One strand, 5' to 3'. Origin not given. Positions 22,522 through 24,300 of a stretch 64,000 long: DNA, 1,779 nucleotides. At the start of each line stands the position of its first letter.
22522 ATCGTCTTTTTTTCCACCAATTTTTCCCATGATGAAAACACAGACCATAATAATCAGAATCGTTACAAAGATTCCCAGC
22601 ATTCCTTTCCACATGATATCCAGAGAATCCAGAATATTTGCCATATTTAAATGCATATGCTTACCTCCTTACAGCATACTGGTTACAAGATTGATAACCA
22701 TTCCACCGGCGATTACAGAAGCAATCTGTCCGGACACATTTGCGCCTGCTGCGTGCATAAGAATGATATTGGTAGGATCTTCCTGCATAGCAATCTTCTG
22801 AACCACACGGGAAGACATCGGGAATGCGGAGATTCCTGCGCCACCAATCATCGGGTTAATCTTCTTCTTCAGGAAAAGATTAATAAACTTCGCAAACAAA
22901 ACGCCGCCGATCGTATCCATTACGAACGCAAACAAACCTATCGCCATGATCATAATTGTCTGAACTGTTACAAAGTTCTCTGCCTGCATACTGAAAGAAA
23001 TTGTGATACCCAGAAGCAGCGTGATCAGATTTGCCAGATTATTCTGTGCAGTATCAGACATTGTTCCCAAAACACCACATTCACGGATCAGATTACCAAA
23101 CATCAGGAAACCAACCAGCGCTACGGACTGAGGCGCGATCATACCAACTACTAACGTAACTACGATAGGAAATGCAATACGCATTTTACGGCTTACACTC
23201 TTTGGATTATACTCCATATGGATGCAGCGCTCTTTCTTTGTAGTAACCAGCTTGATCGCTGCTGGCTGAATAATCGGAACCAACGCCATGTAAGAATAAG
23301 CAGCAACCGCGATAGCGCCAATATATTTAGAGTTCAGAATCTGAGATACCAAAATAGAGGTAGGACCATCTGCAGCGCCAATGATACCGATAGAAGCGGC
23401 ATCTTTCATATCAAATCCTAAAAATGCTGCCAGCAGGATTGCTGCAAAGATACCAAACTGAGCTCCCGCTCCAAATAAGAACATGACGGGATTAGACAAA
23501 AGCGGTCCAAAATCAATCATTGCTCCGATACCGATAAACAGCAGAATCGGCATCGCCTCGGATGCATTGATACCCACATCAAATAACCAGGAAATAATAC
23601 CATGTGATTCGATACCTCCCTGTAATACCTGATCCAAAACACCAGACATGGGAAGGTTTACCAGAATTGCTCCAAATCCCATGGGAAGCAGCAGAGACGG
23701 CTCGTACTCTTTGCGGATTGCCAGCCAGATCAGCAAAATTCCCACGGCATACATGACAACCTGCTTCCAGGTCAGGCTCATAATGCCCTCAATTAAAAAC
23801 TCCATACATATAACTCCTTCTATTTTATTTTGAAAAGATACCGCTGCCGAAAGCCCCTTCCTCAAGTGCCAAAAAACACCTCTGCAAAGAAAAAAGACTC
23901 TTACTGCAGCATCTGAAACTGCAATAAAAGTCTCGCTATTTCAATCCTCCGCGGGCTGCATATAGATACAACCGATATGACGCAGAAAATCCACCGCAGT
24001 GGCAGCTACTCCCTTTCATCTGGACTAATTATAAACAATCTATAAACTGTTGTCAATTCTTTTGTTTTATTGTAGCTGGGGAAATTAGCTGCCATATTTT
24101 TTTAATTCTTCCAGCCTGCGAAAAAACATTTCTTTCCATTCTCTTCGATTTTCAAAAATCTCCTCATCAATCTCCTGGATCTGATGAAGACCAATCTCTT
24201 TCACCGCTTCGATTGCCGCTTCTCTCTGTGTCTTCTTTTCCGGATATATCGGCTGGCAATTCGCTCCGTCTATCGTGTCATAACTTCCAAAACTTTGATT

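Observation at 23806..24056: Consensus promoter plus roughly 215-nt leader with a strong intrinsic terminator upstream of orphan oadB: candidate riboswitch or attenuator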

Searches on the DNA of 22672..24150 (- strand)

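Call 5: search_rna_families(source=window, start=23750, end=24150, threshold=evalue, max_evalue=10, show_alignments=5)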
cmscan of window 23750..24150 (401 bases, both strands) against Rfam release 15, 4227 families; matches with E-value up to 10: 8.
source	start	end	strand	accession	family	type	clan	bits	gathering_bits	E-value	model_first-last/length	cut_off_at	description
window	23884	23937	-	RF00489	ctRNA_p42d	Gene; antisense;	-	17.8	50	0.37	1-46/46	no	ctRNA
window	24050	24076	-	RF01319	CRISPR-DR6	Gene; CRISPR;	-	16.3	39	1.4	1-30/30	no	CRISPR RNA direct repeat element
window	23888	23937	-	RF03530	bglG-cis-reg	Cis-reg;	-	15.6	80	3.5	53-121/137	no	cis-regulatory element of the bglG/LicT operon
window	23773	23871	-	RF01420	snoR113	Gene; snRNA; snoRNA; CD-box;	-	14.9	47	1.9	1-103/103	no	Small nucleolar RNA snoR113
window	24031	24131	+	RF00413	SNORA19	Gene; snRNA; snoRNA; HACA-box;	-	14.7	80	9.8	1-131/131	no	Small nucleolar RNA SNORA19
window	23938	23959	-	RF01322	CRISPR-DR9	Gene; CRISPR;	-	14.5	45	2.8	1-37/37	no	CRISPR RNA direct repeat element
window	23889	24003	-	RF02617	SSRC10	Gene; sRNA;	-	14.2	56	3.7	1-113/113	no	Streptococcus sRNA 10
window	24140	24150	-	RF01072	TMV_UPD-PK3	Cis-reg;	-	11.3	34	4.1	21-31/31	5'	Pseudoknot of upstream pseudoknot domain (UPD) of the 3'UTR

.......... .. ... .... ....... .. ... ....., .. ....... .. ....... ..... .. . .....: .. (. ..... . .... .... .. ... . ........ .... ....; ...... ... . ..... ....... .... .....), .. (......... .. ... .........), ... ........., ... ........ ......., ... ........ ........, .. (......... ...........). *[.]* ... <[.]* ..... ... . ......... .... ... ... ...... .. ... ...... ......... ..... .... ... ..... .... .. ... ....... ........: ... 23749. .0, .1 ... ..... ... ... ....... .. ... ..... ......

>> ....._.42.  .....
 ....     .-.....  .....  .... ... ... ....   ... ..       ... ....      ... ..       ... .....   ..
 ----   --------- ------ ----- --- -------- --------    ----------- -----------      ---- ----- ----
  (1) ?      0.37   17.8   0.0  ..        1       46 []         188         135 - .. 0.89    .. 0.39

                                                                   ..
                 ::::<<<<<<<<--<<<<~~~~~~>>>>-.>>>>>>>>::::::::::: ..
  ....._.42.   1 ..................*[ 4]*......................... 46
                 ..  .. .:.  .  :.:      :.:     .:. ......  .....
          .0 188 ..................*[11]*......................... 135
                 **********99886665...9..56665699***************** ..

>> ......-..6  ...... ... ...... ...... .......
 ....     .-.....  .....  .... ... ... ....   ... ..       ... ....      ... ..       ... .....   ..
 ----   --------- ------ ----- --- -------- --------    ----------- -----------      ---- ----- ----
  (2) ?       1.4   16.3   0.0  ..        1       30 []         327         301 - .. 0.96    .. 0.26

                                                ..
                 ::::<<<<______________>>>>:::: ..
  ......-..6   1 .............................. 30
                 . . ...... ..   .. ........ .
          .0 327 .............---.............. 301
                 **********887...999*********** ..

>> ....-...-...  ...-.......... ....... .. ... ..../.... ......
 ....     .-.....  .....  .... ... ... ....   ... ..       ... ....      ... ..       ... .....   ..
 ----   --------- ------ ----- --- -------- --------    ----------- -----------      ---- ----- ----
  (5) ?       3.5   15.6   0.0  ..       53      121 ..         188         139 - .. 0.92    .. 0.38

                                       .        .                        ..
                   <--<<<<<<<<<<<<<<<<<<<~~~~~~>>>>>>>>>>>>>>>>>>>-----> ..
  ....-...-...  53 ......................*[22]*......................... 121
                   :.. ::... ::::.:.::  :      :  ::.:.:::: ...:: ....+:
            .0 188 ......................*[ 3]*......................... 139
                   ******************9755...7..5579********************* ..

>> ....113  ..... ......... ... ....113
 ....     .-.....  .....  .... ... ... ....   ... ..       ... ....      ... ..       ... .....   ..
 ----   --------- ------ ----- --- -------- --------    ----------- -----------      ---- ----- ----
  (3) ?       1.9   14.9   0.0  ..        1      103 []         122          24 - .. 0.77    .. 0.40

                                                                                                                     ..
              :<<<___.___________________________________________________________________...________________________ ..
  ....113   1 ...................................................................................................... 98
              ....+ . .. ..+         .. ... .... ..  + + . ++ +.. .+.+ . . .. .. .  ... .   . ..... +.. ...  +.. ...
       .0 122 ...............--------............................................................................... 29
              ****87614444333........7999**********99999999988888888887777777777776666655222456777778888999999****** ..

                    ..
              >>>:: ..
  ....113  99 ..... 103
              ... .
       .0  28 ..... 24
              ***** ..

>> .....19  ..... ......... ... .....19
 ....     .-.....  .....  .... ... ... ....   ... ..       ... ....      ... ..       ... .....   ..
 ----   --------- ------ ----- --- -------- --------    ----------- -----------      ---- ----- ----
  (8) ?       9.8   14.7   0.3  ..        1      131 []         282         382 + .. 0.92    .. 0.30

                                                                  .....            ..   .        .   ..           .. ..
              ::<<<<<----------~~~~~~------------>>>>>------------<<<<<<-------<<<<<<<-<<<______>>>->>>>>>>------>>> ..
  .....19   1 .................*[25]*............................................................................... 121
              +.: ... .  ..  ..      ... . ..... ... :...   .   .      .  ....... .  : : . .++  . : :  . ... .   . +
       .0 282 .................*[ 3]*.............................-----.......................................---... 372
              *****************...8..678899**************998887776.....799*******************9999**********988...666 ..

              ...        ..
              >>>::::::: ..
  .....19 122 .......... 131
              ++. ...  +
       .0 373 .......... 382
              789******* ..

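Call 13: search_rna_families(sources=[L001, L005, L007, L010, L012, L015, L030, L047, L049, L051, L053, L054, L056, L057, L058, L064, L069, L078, L075, L055], threshold=gathering)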
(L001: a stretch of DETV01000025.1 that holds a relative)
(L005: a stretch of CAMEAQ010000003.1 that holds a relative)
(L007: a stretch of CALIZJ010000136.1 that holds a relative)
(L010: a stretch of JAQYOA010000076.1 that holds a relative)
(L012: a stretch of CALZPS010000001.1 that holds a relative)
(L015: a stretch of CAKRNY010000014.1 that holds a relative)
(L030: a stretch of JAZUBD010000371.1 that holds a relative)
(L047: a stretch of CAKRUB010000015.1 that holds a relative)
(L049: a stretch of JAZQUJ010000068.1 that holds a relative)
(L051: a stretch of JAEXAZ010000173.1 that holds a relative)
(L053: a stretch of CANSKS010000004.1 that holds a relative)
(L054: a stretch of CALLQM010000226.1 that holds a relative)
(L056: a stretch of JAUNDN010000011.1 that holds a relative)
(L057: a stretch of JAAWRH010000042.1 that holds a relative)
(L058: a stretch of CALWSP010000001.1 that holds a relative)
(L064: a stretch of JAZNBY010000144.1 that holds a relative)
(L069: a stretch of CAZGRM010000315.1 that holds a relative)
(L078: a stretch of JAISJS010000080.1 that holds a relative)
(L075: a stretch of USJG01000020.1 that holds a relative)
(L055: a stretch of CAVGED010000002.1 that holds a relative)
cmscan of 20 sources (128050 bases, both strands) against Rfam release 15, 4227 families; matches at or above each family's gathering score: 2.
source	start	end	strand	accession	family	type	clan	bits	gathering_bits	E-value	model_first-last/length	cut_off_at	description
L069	91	188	+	RF02683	NiCo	Cis-reg; riboswitch;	CL00122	58.7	37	1.3e-10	1-96/96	no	NiCo (Nickel/Cobalt) riboswitch aptamer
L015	6333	6475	+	RF01750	ZMP-ZTP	Cis-reg; riboswitch;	-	40.7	39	0.0062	1-86/86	no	ZMP/ZTP riboswitch aptamer (pfl RNA motif)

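Call 33: build_rna_model(alignment_id=A1, structure=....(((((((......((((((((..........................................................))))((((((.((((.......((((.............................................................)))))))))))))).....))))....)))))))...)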
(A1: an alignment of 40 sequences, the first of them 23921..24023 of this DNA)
Model R1 built from alignment A1 (40 sequences, 207 columns); structure: as given.
model positions 106; base pairs 29; branch points 1; effective number of sequences 2.96; information 0.59 bits per position. Calibrated on 0.2 Mb of random sequence (short: E-values are rough).
structure used (alignment columns):
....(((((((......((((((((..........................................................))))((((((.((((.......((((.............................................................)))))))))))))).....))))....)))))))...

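Call 34: search_with_rna_model(model_id=R1, sources=[window, L001, L002, L003, L004, L005, L006, L007, L008, L009, L010, L011, L012, L013, L014, L015, L016, L017, L018, L019, L020, L021, L022, L023, L024, L025, L026, L027, L028, L029, L030, L031, L032, L033, L034, L035, L036, L037, L038, L039, L040, L041, L042, L043, L044, L045, L046, L047, L048, L049, L050, L051, L052, L053, L054, L055, L056, L057, L058, L059, L060, L061, L062, L063, L064, L065, L066, L067, L068, L069, L070, L071, L072, L073, L074, L075, L076, L077, L078], max_evalue=1)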
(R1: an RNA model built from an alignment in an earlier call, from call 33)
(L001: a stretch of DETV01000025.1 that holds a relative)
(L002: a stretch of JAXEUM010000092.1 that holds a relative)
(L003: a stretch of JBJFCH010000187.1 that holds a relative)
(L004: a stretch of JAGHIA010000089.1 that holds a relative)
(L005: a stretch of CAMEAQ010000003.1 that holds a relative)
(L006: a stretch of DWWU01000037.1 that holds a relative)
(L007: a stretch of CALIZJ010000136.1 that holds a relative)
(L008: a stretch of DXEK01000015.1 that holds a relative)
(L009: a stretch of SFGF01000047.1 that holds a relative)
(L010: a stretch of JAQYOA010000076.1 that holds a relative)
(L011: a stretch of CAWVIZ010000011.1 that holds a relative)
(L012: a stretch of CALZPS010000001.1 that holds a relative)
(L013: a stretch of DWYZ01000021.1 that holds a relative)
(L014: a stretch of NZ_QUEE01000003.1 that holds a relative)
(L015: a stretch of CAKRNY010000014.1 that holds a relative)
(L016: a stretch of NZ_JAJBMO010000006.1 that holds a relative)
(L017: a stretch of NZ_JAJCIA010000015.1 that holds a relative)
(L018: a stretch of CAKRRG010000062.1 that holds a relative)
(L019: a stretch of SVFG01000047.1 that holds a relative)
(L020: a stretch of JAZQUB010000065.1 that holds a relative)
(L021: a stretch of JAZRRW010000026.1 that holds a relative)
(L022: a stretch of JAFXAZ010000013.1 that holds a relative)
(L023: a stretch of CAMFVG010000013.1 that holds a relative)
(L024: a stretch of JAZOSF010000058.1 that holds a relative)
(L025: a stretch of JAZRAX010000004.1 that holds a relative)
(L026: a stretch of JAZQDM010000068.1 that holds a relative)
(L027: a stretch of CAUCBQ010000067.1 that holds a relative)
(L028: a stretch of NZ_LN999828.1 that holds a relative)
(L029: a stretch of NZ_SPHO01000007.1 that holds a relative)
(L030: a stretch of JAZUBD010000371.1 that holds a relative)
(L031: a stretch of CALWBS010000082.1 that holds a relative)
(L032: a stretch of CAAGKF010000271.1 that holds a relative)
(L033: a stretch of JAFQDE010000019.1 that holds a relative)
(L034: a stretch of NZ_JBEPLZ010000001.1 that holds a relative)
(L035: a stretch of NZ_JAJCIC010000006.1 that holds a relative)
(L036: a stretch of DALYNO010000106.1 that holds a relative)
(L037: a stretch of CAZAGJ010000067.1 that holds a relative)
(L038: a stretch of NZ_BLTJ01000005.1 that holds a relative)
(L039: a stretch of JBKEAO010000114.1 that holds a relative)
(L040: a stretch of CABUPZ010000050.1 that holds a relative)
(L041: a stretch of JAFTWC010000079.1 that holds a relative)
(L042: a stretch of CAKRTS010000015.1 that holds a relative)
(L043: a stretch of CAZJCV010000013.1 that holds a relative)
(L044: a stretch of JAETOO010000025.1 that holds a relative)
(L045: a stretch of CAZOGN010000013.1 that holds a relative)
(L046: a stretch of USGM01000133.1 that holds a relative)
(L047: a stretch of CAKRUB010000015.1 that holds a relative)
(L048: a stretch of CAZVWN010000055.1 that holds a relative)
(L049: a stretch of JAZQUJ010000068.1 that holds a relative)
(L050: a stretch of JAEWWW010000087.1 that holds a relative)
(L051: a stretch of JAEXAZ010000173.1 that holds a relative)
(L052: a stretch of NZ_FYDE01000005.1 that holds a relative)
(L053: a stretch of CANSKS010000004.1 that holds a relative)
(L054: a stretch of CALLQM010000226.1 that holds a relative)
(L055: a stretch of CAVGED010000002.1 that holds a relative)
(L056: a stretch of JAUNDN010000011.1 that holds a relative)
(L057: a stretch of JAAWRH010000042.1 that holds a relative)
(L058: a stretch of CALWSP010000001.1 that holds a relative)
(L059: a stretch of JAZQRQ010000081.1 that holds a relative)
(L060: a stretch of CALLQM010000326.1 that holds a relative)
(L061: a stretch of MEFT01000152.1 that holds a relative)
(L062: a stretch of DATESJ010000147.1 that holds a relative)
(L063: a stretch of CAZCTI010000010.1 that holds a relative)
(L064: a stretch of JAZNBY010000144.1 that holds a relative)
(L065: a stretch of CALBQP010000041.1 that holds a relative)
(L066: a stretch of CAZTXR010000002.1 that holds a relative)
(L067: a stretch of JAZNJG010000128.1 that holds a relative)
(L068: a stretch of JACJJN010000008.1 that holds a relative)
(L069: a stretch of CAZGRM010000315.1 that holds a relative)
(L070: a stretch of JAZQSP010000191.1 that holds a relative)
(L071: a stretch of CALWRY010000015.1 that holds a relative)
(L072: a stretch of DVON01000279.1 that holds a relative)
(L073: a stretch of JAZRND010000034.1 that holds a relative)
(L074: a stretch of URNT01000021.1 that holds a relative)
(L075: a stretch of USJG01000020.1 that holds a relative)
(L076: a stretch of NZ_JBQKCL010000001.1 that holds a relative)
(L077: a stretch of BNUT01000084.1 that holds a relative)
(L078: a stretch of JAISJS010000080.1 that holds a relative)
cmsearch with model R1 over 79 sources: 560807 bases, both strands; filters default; matches with E-value up to 1: 46.
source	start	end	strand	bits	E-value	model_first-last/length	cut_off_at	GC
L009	2756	2859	+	94.7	3e-20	1-106/106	no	0.41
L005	2806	2909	+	94.4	3.7e-20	1-106/106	no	0.41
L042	2742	2872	+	93.1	7.7e-20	1-106/106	no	0.46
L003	2719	2822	+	92.7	9.5e-20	1-106/106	no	0.43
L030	2830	2928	+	91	2.5e-19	1-106/106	no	0.46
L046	1381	1517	+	89.7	5.2e-19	1-106/106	no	0.48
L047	2747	2883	+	89.7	5.5e-19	1-106/106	no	0.47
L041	2577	2676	+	88.3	1.2e-18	1-106/106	no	0.45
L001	2805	2906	+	87.4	2e-18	1-106/106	no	0.49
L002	2803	2907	+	87.4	2e-18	1-106/106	no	0.48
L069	1578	1673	+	87.1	2.3e-18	1-106/106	no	0.49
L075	2629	2777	+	86.6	3.2e-18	1-106/106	no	0.45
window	23921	24023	-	86.1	4.2e-18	1-106/106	no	0.49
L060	158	261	+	85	8e-18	1-106/106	no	0.44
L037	2834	2942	+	84.6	9.7e-18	1-106/106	no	0.4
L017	2678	2822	+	84.4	1.1e-17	1-106/106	no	0.37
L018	2774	2922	+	83.8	1.6e-17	1-106/106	no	0.42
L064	2837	2932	+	83.6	1.8e-17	1-106/106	no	0.48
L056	2825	2933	+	83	2.4e-17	1-106/106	no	0.39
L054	2834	2933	+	82.6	3e-17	1-106/106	no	0.42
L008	2671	2823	+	82.1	4.1e-17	1-106/106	no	0.4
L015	2767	2915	+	82.1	4.1e-17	1-106/106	no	0.43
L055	2682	2790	+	81.8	4.7e-17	1-106/106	no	0.46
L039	1108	1223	+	81.5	5.7e-17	1-106/106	no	0.34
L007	2759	2873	+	80.9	7.9e-17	1-106/106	no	0.45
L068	2747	2897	+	80.4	1.1e-16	1-106/106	no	0.41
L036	2812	2928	+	80.3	1.1e-16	1-106/106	no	0.34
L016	2773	2919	+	80.2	1.2e-16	1-106/106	no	0.4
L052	2822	2928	+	80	1.3e-16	1-106/106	no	0.47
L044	2785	2884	+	79.9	1.4e-16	1-106/106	no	0.5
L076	2721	2866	+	79.3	2e-16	1-106/106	no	0.47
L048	2772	2905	+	79.2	2.1e-16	1-106/106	no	0.51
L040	2747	2897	+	79.1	2.2e-16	1-106/106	no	0.41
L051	2822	2928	+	77.7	4.8e-16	1-106/106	no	0.48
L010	2771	2899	+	76.8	8.3e-16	1-106/106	no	0.41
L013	36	151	+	76.4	1.1e-15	1-106/106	no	0.45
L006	2695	2848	+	74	4e-15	1-106/106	no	0.44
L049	2807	2907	+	72.5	9.4e-15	1-106/106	no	0.4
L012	2773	2905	+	69.5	5.2e-14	1-106/106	no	0.47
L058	2834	2937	+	69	6.9e-14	1-106/106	no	0.37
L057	2800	2911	+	68.9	7.2e-14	1-106/106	no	0.45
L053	2832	2931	+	68.3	1e-13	1-106/106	no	0.51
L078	2839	2941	+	64.5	9.1e-13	1-106/106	no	0.52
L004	2665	2764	+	49.7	4.1e-09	1-106/106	no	0.5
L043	1347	1445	-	42.7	2.1e-07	1-106/106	no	0.47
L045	1332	1430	-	42.7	2.1e-07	1-106/106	no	0.47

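Call 42: search_with_rna_model(model_id=R1, sources=[L079, L080, L081, L082, L083, L084], max_evalue=1)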
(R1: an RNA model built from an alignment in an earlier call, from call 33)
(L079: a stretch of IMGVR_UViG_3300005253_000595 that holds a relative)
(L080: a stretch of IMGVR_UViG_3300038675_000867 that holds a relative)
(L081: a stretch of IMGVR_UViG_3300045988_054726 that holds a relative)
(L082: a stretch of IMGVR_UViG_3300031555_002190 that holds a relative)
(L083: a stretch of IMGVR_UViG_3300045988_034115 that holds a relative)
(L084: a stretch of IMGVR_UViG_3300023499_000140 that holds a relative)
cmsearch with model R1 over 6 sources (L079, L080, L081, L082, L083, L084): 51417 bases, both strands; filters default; matches with E-value up to 1: 5.
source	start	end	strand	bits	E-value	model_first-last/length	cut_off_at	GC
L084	4977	5083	-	61.9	3.7e-13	1-106/106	no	0.37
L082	1393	1490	-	61.6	4.3e-13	1-106/106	no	0.45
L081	83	183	-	55.7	1.2e-11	1-106/106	no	0.63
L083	184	284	-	55.7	1.2e-11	1-106/106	no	0.63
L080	7945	8035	+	47.4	1.4e-09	1-106/106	no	0.47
